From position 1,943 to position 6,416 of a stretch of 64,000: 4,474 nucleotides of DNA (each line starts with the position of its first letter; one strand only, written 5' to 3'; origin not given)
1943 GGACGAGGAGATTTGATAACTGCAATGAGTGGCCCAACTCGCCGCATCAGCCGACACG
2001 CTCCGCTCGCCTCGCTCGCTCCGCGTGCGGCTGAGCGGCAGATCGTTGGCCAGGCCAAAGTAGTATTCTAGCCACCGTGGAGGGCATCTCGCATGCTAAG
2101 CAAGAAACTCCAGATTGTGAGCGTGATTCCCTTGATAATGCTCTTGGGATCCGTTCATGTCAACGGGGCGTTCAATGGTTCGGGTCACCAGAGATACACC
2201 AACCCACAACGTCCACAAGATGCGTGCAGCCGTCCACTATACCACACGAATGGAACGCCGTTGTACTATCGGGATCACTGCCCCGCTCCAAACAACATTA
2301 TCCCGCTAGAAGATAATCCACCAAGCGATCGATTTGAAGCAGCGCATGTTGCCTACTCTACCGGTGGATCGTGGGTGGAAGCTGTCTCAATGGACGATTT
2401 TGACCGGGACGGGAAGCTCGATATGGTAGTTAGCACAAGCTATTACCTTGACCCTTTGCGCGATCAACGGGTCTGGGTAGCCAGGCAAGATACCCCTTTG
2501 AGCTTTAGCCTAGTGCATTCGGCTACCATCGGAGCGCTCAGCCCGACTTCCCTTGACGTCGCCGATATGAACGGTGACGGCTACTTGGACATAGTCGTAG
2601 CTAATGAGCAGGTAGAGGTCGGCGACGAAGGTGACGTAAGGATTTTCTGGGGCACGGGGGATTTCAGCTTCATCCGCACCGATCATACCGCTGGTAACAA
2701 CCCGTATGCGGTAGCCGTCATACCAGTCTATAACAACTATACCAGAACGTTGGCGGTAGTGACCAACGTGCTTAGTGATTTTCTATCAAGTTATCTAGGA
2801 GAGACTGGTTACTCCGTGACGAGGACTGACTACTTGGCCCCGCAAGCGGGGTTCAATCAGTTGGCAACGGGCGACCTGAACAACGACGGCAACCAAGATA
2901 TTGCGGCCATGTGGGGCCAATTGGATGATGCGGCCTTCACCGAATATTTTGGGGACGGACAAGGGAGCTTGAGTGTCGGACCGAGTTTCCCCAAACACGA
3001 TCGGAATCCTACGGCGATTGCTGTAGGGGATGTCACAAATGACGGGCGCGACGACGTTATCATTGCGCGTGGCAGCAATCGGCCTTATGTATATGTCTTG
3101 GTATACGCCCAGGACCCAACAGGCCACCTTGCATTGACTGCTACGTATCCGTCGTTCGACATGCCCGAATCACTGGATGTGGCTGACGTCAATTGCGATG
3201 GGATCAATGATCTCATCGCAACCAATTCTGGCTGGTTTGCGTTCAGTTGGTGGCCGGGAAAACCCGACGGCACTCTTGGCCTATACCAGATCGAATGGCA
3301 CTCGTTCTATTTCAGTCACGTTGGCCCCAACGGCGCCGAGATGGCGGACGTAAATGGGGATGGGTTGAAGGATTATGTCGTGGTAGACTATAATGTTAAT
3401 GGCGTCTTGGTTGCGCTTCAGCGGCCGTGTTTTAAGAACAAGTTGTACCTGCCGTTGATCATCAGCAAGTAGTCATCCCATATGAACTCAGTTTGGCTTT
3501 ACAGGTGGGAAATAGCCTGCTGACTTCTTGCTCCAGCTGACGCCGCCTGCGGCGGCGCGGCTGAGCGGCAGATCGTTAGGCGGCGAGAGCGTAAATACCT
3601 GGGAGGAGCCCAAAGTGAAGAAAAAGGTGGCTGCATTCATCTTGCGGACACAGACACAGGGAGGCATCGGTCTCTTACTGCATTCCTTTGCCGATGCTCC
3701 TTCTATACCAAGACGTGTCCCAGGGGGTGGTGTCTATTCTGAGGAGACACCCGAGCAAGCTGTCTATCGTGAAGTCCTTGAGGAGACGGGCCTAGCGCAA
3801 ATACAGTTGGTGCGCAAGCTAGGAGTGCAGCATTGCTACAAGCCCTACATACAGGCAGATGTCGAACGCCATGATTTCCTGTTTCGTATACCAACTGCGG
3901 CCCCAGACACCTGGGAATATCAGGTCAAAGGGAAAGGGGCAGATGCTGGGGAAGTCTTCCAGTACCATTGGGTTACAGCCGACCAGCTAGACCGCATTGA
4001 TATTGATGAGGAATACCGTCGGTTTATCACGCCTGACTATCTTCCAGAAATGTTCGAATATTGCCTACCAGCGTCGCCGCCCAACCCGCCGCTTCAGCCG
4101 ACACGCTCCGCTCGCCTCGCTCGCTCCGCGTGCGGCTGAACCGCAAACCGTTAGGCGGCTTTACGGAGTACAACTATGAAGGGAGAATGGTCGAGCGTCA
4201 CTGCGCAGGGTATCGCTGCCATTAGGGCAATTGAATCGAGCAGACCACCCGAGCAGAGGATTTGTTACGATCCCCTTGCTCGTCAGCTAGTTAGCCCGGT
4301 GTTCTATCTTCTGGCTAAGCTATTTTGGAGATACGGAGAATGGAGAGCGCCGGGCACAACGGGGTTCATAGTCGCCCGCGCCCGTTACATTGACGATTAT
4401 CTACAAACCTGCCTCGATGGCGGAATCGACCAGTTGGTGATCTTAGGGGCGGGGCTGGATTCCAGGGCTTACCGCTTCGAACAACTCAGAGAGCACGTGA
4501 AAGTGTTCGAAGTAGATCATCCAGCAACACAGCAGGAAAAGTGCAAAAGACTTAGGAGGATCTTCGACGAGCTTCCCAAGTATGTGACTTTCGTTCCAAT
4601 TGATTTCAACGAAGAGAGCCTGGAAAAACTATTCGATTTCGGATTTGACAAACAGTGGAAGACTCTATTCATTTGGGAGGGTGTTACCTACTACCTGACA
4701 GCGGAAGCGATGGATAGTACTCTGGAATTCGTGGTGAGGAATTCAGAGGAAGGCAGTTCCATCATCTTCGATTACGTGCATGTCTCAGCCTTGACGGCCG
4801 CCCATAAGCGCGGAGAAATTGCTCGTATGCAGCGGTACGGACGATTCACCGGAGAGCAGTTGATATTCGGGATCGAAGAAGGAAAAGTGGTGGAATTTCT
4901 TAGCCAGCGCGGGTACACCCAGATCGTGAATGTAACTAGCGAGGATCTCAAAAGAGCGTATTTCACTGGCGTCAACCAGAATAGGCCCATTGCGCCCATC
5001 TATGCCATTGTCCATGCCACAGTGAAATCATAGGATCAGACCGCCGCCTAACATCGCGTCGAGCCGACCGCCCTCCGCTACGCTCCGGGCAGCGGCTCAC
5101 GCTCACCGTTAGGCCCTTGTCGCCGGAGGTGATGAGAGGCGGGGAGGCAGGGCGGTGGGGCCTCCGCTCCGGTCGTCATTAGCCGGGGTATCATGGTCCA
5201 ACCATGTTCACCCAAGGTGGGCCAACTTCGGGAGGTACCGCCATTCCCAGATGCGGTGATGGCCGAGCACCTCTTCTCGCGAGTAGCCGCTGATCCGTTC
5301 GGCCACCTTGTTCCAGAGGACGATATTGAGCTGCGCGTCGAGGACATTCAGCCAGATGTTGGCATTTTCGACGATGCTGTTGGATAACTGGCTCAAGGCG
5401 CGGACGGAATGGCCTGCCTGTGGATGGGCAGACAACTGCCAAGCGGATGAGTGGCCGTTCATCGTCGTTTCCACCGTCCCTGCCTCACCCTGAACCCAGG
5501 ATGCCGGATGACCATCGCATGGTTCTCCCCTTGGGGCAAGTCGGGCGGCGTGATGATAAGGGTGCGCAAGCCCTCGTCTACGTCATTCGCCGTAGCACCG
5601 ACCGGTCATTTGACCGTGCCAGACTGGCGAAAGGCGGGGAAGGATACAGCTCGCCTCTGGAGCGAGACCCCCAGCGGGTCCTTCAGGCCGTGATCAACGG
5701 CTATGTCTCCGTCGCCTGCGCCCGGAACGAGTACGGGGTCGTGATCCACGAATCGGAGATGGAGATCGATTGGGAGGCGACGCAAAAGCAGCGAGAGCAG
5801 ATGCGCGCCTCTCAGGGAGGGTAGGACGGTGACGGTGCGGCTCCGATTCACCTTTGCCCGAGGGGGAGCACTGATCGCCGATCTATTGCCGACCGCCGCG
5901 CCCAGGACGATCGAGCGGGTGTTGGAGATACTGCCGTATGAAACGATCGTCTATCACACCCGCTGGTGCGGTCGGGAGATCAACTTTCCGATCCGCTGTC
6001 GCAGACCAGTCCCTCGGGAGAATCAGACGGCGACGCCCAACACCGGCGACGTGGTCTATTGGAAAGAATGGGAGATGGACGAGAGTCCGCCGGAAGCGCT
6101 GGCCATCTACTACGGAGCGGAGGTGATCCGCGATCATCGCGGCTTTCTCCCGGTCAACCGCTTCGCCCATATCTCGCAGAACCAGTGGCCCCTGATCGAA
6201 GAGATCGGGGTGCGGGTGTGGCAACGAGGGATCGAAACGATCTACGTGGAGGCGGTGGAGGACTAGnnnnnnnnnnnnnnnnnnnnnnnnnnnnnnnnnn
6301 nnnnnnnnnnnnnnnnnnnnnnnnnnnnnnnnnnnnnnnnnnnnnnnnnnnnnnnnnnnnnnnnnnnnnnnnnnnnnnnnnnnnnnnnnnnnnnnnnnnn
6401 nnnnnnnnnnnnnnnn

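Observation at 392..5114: Integron-like cassette array with a dead integrase (intI remnant, Pc, attI, four ORF cassettes with attC sites)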

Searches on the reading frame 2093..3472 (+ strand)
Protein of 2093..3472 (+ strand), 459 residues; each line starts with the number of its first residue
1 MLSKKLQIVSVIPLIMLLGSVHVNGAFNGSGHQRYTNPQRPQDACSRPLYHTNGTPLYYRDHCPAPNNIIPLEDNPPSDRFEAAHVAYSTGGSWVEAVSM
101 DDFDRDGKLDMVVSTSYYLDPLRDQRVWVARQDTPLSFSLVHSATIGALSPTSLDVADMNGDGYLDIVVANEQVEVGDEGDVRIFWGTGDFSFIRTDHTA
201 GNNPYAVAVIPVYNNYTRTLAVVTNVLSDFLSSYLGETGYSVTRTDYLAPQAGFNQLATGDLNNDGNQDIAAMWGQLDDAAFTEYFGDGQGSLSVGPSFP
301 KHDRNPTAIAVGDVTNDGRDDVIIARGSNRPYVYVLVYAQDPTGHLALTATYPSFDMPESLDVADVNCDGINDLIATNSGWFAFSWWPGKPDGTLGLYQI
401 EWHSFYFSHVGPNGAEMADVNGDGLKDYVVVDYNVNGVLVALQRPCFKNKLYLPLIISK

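Call 5: search_protein_families(library=pfam, proteins=[window:2093-3472:+], max_evalue=0.01)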
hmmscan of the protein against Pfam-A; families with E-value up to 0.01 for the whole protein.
window:2093-3472:+ (459 aa): 4 families
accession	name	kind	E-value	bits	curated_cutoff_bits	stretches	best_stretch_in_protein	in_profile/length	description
PF13517.12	FG-GAP_3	-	2.8e-29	101.9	26.9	4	102-169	1-61/61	FG-GAP-like repeat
PF01839.29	FG-GAP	-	1.1e-23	83.1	22.1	3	151-183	2-35/37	FG-GAP repeat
PF12256.14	TcdB_toxin_midN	-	0.0003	20.6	24.8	0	147-171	23-47/181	Insecticide toxin TcdB middle/N-terminal region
PF14779.12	BBS1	-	0.0049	16.8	27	0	146-188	12-52/254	Ciliary BBSome complex subunit 1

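Call 6: search_protein_families(library=ncbifam, proteins=[window:2093-3472:+], max_evalue=0.01)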
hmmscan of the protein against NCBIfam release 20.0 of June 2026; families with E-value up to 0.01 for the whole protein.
window:2093-3472:+ (459 aa): 2 families
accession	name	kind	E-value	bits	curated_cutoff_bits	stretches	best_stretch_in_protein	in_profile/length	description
NF047539.1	XAC2610_fam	domain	1.2e-08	35.3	35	0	155-185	2-31/89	XAC2610-related protein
NF040734.1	CC-COOH_SaoC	equivalog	0.0051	16.6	80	0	306-337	47-78/148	Cys-Cys-COOH (seleno)protein SaoC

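Call 46: search_protein_families(library=padloc, proteins=[window:2093-3472:+], max_evalue=0.001)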
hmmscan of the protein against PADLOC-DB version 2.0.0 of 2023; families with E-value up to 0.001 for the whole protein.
window:2093-3472:+ (459 aa): 0 families

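Call 64: find_encoding_contigs(protein=window:2093-3472:+, flank=10000, max_places=10)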
Protein window:2093-3472:+ (459 aa): 1 contig read that carries it; 1 place shown.
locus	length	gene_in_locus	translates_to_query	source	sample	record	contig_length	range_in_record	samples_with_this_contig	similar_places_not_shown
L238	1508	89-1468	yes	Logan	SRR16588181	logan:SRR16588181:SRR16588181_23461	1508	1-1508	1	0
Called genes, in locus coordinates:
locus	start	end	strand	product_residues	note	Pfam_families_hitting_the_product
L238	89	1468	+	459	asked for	PF13517:FG-GAP_3, PF01839:FG-GAP (weak), PF13517:FG-GAP_3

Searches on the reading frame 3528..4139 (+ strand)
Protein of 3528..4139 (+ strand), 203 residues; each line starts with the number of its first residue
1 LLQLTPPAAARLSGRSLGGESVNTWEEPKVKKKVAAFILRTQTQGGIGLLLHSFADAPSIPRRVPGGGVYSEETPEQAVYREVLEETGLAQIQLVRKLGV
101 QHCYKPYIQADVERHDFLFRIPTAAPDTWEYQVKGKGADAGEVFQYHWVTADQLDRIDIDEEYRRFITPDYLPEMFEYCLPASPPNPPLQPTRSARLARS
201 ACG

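Call 5: search_protein_families(library=pfam, proteins=[window:3615-4139:+], max_evalue=0.01)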
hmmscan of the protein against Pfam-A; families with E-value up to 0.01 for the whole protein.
window:3615-4139:+ (174 aa): 2 families
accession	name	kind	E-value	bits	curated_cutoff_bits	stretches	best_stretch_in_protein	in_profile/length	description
PF00293.34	NUDIX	-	3e-18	66.5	21.1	1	4-138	3-131/134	NUDIX domain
PF14815.12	NUDIX_4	-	0.0094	16.2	35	0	35-137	29-110/113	NUDIX domain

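Call 6: search_protein_families(library=ncbifam, proteins=[window:3615-4139:+], max_evalue=0.01)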
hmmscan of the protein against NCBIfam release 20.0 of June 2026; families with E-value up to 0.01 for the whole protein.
window:3615-4139:+ (174 aa): 12 families
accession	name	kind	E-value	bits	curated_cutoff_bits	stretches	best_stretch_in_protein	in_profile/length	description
NF008044.0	PRK10776.1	equivalog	3.3e-06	27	148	1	35-65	35-65/130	8-oxo-dGTP diphosphatase MutT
NF001938.0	PRK00714.1-5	equivalog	3.3e-06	26.6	116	1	34-69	48-83/172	RNA pyrophosphohydrolase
NF001936.0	PRK00714.1-3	equivalog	2.3e-05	24.3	118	1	3-70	8-74/155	RNA pyrophosphohydrolase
NF001937.0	PRK00714.1-4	equivalog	3.3e-05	23.6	139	1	35-64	35-64/161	RNA pyrophosphohydrolase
NF001935.0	PRK00714.1-2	equivalog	3.4e-05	23.4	259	1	35-68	35-67/183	RNA pyrophosphohydrolase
NF006530.0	PRK08999.1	equivalog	5.6e-05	22.3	245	1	35-76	37-78/315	Nudix family hydrolase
NF001934.0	PRK00714.1-1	equivalog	6e-05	22.5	241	1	35-64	35-64/176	RNA pyrophosphohydrolase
TIGR00586.1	mutt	equivalog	0.00016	21.7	97.9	1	35-64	36-65/129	8-oxo-dGTP diphosphatase MutT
TIGR02705.1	nudix_YtkD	equivalog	0.00021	20.9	154.4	1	35-61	49-75/156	RNA deprotection pyrophosphohydrolase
NF041652.1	Nud_hyd_Dein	equivalog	0.0021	18.3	200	1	35-73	47-84/152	Nudix hydrolase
NF012016.0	PRK15472.1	equivalog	0.0075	16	95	0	35-60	35-60/141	nucleoside triphosphatase NudI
NF001299.0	PRK00241.1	equivalog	0.0076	15.7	158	0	42-72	170-199/263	NAD(+) diphosphatase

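Call 46: search_protein_families(library=padloc, proteins=[window:3615-4139:+], max_evalue=0.001)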
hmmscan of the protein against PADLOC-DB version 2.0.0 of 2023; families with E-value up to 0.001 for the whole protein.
window:3615-4139:+ (174 aa): 1 family
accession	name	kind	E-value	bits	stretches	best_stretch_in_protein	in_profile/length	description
PDLC04899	PDC-S07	-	1.3e-05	22.9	1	36-124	38-122/135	-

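Call 65: find_encoding_contigs(protein=window:3528-4139:+, flank=10000, max_places=10)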
Protein window:3528-4139:+ (203 aa): no gene with exactly this product is on record in the collection.

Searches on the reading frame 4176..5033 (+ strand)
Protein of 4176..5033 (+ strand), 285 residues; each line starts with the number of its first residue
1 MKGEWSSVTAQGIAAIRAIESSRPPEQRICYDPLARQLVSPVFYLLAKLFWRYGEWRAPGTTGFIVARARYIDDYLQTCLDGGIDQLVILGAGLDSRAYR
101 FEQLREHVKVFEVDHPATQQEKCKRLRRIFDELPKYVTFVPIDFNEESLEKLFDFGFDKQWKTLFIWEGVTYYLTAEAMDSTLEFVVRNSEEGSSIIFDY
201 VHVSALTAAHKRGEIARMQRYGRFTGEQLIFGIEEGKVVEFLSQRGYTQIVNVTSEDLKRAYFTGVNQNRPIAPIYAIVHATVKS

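Call 5: search_protein_families(library=pfam, proteins=[window:4176-5033:+], max_evalue=0.01)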
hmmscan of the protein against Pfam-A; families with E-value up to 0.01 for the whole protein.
window:4176-5033:+ (285 aa): 1 family
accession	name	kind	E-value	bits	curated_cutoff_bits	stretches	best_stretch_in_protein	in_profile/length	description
PF04072.20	LCM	-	5.7e-51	173.5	22.3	1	12-186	3-186/187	Leucine carboxyl methyltransferase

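Call 6: search_protein_families(library=ncbifam, proteins=[window:4176-5033:+], max_evalue=0.01)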
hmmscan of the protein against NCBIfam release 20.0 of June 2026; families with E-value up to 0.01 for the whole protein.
window:4176-5033:+ (285 aa): 1 family
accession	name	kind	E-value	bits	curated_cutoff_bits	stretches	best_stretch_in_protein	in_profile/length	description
TIGR00027.1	mthyl_TIGR00027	subfamily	5.4e-73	245.6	93.55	1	9-264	3-258/259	SAM-dependent methyltransferase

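Call 14: find_encoding_contigs(protein=window:4176-5033:+, flank=10000, max_places=10)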
Protein window:4176-5033:+ (285 aa): 1 contig read that carries it; 1 place shown.
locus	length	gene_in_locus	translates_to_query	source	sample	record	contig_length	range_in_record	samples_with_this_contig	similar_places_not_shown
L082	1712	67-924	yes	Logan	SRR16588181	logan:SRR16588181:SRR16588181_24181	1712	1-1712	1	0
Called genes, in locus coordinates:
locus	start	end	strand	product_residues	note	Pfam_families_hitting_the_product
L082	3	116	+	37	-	?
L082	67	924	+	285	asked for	PF04072:LCM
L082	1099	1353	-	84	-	PF00989:PAS (weak)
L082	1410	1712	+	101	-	?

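Call 46: search_protein_families(library=padloc, proteins=[window:4176-5033:+], max_evalue=0.001)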
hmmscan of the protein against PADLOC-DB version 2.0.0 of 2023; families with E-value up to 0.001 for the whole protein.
window:4176-5033:+ (285 aa): 0 families

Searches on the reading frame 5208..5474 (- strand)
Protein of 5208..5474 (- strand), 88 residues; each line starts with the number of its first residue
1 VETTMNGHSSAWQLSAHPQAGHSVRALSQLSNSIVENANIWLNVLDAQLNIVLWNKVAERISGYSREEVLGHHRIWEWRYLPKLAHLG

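Call 5: search_protein_families(library=pfam, proteins=[window:5208-5474:-], max_evalue=0.01)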
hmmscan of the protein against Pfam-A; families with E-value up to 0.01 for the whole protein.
window:5208-5474:- (88 aa): 4 families
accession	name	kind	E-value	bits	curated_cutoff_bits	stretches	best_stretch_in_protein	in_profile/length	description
PF00989.32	PAS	-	1.8e-06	28.4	22.6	1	33-72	5-44/113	PAS fold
PF08448.16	PAS_4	-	9.8e-05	23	23.1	1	36-73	2-39/110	PAS fold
PF13188.13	PAS_8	-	0.00081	19.7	21.8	1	33-78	5-49/65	PAS domain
PF13426.13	PAS_9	-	0.00082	20.1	27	1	45-73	7-35/103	PAS domain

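Call 6: search_protein_families(library=ncbifam, proteins=[window:5208-5474:-], max_evalue=0.01)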
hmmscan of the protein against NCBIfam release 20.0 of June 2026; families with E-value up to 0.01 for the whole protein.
window:5208-5474:- (88 aa): 6 families
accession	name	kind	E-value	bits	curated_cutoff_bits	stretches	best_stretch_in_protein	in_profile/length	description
TIGR00229.1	sensory_box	domain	2.4e-08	34.1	22.9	1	32-73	8-49/126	PAS domain S-box protein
TIGR02938.1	nifL_nitrog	equivalog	0.00016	20.3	242.45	1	28-72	3-47/494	nitrogen fixation negative regulator NifL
NF007474.0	PRK10060.1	equivalog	0.0017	16.6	782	1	5-73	89-155/663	cyclic di-GMP phosphodiesterase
NF008468.0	PRK11360.1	equivalog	0.002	16.5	646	1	24-73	263-312/616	two-component system sensor histidine kinase AtoS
NF045675.1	PhdiestaseDibA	equivalog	0.0078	14.6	980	1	31-73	80-122/623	phosphodiesterase DibA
NF008467.0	PRK11359.1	equivalog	0.0094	14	857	1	44-72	27-55/800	oxygen-sensing cyclic-di-GMP phosphodiesterase DosP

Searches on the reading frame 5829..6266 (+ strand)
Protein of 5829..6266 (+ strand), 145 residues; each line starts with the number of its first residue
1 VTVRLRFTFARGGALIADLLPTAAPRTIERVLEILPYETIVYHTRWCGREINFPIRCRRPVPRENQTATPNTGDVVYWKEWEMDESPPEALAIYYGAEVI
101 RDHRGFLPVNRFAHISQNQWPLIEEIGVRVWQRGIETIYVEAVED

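Call 5: search_protein_families(library=pfam, proteins=[window:5829-6266:+], max_evalue=0.01)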
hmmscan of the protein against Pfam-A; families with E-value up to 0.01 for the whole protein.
window:5829-6266:+ (145 aa): 2 families
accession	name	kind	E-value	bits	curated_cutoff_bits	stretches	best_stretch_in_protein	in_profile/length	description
PF12903.12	DUF3830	-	1.6e-19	70.8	26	1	12-138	7-139/143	Protein of unknown function (DUF3830)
PF04126.18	Cyclophil_like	-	4.8e-05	23.6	27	1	4-119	2-105/120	Cyclophilin-like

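Call 15: find_encoding_contigs(protein=window:5829-6266:+, flank=10000, max_places=10)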
Protein window:5829-6266:+ (145 aa): no gene with exactly this product is on record in the collection.
